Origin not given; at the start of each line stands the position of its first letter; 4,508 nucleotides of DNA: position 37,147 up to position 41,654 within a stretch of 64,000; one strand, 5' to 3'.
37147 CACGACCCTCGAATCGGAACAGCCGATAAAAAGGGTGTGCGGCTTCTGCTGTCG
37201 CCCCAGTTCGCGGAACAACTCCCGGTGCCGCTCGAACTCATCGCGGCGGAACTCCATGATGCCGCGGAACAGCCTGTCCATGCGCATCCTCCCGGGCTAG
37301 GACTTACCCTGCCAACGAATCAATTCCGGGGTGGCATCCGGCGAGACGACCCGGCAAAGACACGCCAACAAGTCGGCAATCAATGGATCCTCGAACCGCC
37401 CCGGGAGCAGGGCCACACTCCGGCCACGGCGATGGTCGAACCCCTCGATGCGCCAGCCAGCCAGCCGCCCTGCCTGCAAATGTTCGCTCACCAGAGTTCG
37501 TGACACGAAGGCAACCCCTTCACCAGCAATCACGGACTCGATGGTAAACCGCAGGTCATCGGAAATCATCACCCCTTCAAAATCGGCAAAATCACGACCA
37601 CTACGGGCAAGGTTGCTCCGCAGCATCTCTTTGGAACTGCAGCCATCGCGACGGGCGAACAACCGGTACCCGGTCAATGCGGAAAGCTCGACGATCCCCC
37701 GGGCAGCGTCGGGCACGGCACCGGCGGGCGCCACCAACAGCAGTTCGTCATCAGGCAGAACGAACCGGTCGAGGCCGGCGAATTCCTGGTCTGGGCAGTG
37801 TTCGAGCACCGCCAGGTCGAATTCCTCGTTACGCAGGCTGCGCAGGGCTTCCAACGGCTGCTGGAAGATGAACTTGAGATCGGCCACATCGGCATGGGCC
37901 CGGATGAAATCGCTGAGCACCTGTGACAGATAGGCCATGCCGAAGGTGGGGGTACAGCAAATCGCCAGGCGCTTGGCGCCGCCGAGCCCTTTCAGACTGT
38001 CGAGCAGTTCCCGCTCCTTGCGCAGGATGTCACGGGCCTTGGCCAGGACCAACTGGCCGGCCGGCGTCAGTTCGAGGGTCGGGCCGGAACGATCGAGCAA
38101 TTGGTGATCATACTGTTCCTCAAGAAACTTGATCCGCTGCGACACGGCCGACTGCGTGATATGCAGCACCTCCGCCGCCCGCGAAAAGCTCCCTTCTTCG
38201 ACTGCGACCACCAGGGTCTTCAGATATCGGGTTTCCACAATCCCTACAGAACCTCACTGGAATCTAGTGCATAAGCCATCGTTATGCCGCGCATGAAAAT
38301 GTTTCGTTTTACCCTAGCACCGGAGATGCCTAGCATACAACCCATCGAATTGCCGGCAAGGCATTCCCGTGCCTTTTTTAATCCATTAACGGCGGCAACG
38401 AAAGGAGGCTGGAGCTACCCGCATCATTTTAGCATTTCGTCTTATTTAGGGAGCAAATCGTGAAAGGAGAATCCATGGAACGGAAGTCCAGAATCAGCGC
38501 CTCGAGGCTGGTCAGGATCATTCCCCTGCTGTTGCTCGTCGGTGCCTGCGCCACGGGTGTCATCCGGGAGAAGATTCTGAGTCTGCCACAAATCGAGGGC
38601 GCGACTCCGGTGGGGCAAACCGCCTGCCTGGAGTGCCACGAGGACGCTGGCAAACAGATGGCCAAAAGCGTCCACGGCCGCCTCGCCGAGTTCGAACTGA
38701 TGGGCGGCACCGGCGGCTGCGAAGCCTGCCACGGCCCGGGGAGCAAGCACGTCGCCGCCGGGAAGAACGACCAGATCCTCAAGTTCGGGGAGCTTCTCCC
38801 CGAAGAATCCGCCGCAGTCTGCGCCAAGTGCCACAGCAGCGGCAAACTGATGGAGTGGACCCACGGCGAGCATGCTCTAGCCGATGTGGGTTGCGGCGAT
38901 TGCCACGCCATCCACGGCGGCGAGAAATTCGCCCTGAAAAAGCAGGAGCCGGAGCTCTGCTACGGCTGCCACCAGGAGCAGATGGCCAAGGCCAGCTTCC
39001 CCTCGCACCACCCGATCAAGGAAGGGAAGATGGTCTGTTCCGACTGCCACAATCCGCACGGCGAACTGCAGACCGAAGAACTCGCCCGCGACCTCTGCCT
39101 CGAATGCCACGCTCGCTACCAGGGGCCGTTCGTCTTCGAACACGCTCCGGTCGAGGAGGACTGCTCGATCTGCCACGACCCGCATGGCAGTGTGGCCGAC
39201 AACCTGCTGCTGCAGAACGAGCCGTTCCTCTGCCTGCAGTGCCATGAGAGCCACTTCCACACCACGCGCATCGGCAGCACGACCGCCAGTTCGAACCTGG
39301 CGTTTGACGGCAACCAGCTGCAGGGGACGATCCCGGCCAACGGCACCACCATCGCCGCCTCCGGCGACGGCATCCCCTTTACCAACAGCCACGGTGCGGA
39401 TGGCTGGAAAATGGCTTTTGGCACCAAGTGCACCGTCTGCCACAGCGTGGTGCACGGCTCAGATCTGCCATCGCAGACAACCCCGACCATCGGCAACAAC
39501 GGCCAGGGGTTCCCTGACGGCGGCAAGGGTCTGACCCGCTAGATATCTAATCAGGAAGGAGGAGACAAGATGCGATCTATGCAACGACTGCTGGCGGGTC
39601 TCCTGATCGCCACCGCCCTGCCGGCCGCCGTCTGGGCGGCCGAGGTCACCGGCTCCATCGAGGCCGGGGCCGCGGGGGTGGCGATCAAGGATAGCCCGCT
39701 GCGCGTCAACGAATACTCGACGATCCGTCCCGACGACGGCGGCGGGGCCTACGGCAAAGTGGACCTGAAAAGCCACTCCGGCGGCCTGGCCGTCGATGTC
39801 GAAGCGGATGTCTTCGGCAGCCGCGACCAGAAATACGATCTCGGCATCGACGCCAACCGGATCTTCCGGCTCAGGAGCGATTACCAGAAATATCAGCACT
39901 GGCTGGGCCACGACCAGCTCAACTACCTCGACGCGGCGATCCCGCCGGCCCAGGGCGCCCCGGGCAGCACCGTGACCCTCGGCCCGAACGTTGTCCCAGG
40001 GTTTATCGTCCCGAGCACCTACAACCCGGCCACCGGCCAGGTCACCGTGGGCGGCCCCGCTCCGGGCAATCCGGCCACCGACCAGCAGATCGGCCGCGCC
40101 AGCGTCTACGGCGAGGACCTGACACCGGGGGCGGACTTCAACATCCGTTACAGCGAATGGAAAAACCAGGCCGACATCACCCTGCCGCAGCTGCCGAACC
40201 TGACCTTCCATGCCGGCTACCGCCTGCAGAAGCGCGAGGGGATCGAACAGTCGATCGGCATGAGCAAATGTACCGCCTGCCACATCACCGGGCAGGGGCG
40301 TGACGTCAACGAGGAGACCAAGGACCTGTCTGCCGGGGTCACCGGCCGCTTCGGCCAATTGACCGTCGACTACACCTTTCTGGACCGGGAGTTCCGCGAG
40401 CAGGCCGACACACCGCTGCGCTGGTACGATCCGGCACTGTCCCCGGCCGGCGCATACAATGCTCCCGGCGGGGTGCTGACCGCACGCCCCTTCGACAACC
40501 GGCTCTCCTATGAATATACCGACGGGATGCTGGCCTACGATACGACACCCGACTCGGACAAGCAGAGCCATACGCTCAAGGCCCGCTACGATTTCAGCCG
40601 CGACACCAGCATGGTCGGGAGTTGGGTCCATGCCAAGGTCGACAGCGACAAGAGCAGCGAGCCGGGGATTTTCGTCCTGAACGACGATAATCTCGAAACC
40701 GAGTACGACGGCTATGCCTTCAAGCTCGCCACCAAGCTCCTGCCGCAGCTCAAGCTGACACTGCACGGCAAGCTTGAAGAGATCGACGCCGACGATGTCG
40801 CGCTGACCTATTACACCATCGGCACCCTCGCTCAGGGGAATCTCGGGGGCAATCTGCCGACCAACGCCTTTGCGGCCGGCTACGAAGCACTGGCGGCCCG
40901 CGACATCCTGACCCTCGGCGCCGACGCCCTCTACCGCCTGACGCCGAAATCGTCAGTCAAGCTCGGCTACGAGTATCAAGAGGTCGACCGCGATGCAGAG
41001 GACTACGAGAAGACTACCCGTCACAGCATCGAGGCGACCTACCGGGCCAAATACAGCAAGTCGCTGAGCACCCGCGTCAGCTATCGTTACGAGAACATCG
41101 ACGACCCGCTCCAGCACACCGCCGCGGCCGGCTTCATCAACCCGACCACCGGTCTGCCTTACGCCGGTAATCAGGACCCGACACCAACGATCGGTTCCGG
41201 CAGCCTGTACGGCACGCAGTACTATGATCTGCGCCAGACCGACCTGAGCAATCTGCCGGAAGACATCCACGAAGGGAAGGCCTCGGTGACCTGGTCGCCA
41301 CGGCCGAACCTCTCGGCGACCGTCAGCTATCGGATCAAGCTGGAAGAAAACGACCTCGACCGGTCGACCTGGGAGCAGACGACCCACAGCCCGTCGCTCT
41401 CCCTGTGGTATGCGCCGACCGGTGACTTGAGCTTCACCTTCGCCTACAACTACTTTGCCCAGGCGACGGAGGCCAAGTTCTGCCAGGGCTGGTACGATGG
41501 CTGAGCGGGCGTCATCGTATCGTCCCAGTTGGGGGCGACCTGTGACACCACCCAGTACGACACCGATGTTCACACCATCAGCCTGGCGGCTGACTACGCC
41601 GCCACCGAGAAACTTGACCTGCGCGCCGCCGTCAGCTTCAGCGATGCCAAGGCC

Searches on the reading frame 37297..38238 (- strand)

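Call 50: search_protein_families(library=ncbifam, proteins=[window:37297-38238:-], max_evalue=0.001)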
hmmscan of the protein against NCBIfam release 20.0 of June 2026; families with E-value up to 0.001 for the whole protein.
window:37297-38238:- (313 aa): 54 families (the best 25 are shown)
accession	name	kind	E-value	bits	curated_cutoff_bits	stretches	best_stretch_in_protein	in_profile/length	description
NF041036.1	decaheme_TF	subfamily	3.3e-118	394.6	210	1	1-299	1-297/301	multiheme cytochrome-associated LysR family transcriptional regulator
NF040786.1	LysR_Sec_metab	equivalog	2.1e-33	115.6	250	1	1-271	1-271/298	selenium metabolism-associated LysR family transcriptional regulator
NF008352.0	PRK11139.1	subfamily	4.6e-28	98.2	288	1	12-260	17-254/305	transcriptional regulator GcvA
TIGR03339.1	phn_lysR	subfamily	4.3e-27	95.1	341.1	1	6-293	2-278/279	aminoethylphosphonate catabolism associated LysR family transcriptional regulator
NF008416.0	PRK11242.1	equivalog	3.5e-22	79.1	277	1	1-190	1-189/300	transcriptional regulator CynR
NF002964.0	PRK03635.1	subfamily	1.1e-21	77.2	197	1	2-94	4-96/297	ArgP/LysG family DNA-binding transcriptional regulator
NF047520.1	trans_act_CidR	equivalog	5e-21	75.1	415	1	1-194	1-192/292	cidABC operon transcriptional activator CidR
NF045990.1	TransRegCbbRRhodb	equivalog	8.9e-21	74.2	450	1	4-266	9-268/304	LysR family regulator CbbR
TIGR03298.1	argP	subfamily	2.7e-20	72.7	273.55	1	2-93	2-92/292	ArgP/LysG family DNA-binding transcriptional regulator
NF058504.1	TransRegCcpCBac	equivalog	5.3e-19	68.7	400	1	1-169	1-167/287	transcriptional regulator CcpC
NF040889.1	trans_reg_YeiE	equivalog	2e-18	66.6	480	1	4-262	6-254/288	DNA-binding transcriptional regulator YeiE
NF009888.0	PRK13348.1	subfamily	2.3e-18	66.2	297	1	3-83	5-84/302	HTH-type transcriptional regulator ArgP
NF047711.1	PutUtilRegPtrR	equivalog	4.5e-18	65.3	400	1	1-264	1-253/283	putrescine utilization regulator PtrR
TIGR02424.1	TF_pcaQ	equivalog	1e-17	64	303.8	1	4-262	6-262/300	pca operon transcription factor PcaQ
TIGR03418.1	chol_sulf_TF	equivalog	1.7e-17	63.4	324.8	1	6-290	6-284/291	choline sulfate utilization transcriptional regulator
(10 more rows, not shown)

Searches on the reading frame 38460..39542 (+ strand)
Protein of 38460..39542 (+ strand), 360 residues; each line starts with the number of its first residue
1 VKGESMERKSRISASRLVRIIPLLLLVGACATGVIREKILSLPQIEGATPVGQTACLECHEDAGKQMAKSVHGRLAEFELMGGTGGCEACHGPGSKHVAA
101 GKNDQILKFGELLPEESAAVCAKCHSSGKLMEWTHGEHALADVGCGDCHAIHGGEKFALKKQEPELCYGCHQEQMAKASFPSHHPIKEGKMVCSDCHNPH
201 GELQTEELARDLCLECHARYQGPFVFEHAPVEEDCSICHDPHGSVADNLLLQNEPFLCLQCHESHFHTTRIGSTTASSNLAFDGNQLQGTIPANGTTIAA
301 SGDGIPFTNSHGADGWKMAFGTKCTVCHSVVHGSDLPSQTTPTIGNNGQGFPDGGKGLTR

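Call 50: search_protein_families(library=ncbifam, proteins=[window:38460-39542:+], max_evalue=0.001)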
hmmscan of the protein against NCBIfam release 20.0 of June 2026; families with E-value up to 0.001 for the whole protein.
window:38460-39542:+ (360 aa): 6 families
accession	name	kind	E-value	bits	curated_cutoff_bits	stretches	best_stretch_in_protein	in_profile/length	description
NF041028.1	decahem_GSU2203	exception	1.1e-134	448.6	325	1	24-346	6-313/317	GSU2203 family decaheme c-type cytochrome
TIGR03508.1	decahem_SO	subfamily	1.1e-70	238.1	192.2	1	52-337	1-257/258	DmsE family decaheme c-type cytochrome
TIGR01905.1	paired_CXXCH_1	subfamily_domain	3.3e-30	103.7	25.2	3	228-265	1-39/41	doubled CXXCH domain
NF041198.1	UshA_like_PCGU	equivalog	2e-07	30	275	1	54-127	443-510/519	UshA-like (seleno)protein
TIGR03153.1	cytochr_NrfH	equivalog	1.2e-06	28.7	134.2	0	156-203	20-65/138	cytochrome c nitrite reductase small subunit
NF047727.1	4hemeCytCCctA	equivalog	0.00043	20.4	180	0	162-217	55-104/109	tetraheme c-type cytochrome CctA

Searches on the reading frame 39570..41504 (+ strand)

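Call 9: search_protein_families(library=pfam, proteins=[window:39570-41504:+], max_evalue=0.001)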
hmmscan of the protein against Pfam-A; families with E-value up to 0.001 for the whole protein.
window:39570-41504:+ (644 aa): 2 families
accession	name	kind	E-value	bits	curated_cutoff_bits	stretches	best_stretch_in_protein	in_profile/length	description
PF11854.14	MtrB_PioB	-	2.5e-18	66.5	23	1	55-509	17-399/635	Putative outer membrane beta-barrel porin, MtrB/PioB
PF14052.12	Caps_assemb_Wzi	-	0.00016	21.3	30.1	0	454-516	320-384/392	Capsule assembly protein Wzi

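Call 50: search_protein_families(library=ncbifam, proteins=[window:39570-41504:+], max_evalue=0.001)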
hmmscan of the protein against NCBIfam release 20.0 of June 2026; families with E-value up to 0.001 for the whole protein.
window:39570-41504:+ (644 aa): 3 families
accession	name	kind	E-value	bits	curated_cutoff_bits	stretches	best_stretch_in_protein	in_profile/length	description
NF041027.1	GSU2204_Se_pt_1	equivalog_domain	3.3e-201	670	350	1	11-644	2-580/580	GSU2204 family CXXCH-containing (seleno)protein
TIGR03509.1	OMP_MtrB_PioB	subfamily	2.3e-07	29.7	240.05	1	41-509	13-420/662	MtrB/PioB family decaheme-associated outer membrane protein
TIGR03016.1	pepcterm_hypo_1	hypoth_equivalog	0.0002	20.5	90.85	1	452-513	397-458/477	TIGR03016 family PEP-CTERM system-associated outer membrane protein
